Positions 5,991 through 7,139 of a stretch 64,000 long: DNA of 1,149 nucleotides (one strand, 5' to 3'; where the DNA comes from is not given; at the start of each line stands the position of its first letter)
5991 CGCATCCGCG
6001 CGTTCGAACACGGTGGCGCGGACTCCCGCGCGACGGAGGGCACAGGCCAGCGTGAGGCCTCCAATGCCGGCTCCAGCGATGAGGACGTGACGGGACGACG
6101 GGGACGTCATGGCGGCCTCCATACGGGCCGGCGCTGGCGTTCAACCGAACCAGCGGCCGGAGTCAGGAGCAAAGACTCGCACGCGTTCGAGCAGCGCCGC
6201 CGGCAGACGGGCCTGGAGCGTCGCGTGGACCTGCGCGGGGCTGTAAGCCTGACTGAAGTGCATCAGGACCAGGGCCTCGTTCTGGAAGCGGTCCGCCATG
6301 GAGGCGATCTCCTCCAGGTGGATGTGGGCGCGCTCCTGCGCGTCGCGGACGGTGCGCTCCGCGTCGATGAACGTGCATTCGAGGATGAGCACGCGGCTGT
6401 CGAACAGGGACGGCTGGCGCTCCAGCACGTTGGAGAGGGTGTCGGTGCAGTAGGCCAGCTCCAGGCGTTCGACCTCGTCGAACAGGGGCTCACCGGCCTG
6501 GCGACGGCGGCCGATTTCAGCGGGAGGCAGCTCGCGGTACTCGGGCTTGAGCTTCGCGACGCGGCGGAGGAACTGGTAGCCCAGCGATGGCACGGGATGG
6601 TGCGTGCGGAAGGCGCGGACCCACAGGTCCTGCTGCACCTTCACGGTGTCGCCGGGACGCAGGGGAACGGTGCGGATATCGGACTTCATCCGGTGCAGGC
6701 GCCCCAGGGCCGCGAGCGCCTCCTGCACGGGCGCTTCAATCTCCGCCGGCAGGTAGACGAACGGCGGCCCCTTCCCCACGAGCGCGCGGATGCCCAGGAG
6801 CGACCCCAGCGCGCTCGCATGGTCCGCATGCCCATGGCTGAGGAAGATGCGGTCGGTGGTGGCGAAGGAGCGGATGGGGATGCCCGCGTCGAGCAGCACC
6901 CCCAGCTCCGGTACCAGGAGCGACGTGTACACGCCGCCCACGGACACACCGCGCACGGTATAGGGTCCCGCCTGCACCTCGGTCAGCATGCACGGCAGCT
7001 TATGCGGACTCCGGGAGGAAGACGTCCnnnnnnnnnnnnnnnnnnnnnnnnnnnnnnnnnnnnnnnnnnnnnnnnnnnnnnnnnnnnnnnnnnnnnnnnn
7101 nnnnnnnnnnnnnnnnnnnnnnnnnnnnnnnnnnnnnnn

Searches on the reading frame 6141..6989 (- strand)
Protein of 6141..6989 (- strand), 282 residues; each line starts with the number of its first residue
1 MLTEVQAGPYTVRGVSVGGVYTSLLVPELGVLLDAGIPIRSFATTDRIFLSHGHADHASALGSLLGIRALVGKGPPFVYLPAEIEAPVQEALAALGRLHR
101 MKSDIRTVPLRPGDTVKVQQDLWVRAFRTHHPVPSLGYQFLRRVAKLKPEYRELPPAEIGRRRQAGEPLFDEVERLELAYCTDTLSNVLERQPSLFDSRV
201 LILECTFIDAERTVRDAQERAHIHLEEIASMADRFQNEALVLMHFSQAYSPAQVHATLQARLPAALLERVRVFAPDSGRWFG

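Call 19: find_related_loci(query=window:6141-6989:-, collection=genome_contigs, flank=6000)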
Query window:6141-6989:- (282 aa) in genome_contigs; peptide patterns used: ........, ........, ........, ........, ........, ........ (x = any residue, [..] = any of these).
301 stretches matched a pattern; 54 encode a relative of the query (tblastn E <= 1e-3); 54 distinct loci.
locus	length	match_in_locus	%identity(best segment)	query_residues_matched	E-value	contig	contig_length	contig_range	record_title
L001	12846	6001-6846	99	1-282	0e+0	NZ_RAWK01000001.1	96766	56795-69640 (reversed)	Corallococcus aberystwythensis strain AB050A NODE_1_96766_cov_20.8719_ID_11439, whole genome shotgun sequence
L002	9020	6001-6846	99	1-282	0e+0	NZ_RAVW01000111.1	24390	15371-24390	Corallococcus exercitus strain AB043A NODE_111_24390_cov_9.41705_ID_16595, whole genome shotgun sequence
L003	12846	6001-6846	98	1-282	0e+0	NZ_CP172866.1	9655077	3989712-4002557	Corallococcus coralloides strain KYC2213 chromosome, complete genome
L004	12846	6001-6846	98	1-282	0e+0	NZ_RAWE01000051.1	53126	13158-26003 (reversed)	Corallococcus carmarthensis strain CA043D NODE_51_53126_cov_27.9768_ID_10681, whole genome shotgun sequence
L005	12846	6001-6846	97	1-282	0e+0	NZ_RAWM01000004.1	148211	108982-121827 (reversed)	Corallococcus interemptor strain AB047A NODE_4_148211_cov_67.6457_ID_7927, whole genome shotgun sequence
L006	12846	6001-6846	96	1-282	0e+0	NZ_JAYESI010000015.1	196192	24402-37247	Corallococcus sp. RDP092CA NODE_15_length_196192_cov_16.345069, whole genome shotgun sequence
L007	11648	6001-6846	94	1-282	0e+0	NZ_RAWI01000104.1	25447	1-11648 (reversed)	Corallococcus praedator strain CA031B NODE_104_25447_cov_30.0958, whole genome shotgun sequence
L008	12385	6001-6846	95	1-282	0e+0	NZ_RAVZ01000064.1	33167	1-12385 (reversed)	Corallococcus terminator strain CA054A NODE_64_33167_cov_28.4195, whole genome shotgun sequence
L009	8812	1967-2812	95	1-282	5e-180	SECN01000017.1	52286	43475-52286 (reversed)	MAG: Myxococcaceae bacterium isolate PMG_225 scaffold_1150, whole genome shotgun sequence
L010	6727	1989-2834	94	1-282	8e-180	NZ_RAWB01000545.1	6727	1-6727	Corallococcus llansteffanensis strain CA051B NODE_545_6727_cov_14.4609, whole genome shotgun sequence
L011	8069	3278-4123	94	1-282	4e-178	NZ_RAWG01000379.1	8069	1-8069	Corallococcus sicarius strain CA040B NODE_379_8140_cov_44.976, whole genome shotgun sequence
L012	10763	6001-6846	95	1-282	2e-179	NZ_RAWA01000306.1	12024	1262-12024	Corallococcus sp. CA053C NODE_306_12024_cov_21.6224, whole genome shotgun sequence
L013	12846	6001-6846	81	1-282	2e-152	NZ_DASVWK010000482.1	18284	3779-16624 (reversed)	MAG: Archangium sp. isolate SMAG_U3368 k141_510095, whole genome shotgun sequence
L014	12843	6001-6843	80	1-281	3e-150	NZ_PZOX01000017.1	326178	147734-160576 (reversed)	Vitiosangium sp. GDMCC 1.1324 contig17, whole genome shotgun sequence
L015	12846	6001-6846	78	1-282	2e-147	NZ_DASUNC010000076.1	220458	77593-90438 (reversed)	MAG: Archangium sp. isolate SMAG_U1589 k141_47930, whole genome shotgun sequence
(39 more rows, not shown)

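Call 79: search_protein_families(library=pfam, proteins=[window:6141-6989:-], max_evalue=0.001)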
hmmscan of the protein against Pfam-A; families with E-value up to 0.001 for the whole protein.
window:6141-6989:- (282 aa): 1 family
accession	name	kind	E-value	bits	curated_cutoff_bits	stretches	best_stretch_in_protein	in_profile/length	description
PF12706.13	Lactamase_B_2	-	1.4e-12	48.1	27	1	40-245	26-200/200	Beta-lactamase superfamily domain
